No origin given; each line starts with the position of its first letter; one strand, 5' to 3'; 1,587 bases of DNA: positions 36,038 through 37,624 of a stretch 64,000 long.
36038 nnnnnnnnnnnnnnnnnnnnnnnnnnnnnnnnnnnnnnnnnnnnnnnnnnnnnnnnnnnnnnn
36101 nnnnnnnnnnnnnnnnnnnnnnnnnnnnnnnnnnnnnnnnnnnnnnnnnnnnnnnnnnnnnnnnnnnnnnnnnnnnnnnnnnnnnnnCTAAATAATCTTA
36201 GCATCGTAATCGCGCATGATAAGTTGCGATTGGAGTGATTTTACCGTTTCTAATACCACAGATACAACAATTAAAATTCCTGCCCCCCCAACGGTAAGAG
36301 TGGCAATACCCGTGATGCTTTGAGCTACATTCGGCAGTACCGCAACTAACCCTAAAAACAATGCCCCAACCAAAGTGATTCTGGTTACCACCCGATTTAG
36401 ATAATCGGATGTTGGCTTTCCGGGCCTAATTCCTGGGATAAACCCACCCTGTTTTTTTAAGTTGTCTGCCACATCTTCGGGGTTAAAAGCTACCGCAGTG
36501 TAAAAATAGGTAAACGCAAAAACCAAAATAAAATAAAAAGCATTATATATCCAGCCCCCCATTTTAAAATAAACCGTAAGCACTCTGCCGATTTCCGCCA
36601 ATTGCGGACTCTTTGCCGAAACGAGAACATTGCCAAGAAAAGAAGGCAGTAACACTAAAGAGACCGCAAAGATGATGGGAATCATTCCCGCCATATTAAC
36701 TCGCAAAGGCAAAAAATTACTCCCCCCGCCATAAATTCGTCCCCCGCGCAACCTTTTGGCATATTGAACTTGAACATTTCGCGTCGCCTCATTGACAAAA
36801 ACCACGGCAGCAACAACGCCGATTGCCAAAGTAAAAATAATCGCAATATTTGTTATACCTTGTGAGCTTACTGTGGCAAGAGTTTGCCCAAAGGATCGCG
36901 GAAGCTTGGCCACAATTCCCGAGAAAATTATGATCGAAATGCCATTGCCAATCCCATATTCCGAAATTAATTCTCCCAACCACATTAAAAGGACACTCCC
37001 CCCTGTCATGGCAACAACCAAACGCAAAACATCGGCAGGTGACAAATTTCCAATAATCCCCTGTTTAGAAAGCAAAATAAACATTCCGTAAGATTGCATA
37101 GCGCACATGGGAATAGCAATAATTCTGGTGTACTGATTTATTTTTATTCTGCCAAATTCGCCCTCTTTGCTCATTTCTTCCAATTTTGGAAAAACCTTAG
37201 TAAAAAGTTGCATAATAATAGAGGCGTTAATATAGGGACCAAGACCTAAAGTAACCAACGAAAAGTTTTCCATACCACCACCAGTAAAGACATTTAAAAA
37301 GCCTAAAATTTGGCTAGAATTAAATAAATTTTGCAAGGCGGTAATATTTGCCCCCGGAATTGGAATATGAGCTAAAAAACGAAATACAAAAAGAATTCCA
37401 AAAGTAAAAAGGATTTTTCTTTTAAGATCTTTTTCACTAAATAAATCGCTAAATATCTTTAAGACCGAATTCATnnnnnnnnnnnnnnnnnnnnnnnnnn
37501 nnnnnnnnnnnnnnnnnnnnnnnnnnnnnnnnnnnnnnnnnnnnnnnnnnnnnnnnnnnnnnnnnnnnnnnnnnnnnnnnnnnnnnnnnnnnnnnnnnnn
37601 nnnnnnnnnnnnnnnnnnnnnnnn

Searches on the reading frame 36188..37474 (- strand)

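Call 62: search_protein_families(library=pfam, proteins=[window:36188-37474:-], max_evalue=0.001)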
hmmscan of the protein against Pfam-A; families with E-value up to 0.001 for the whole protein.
window:36188-37474:- (428 aa): 1 family
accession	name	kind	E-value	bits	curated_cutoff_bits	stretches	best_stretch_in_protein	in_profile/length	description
PF00344.25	SecY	-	6.2e-106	354.6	32.2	1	72-411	1-306/306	SecY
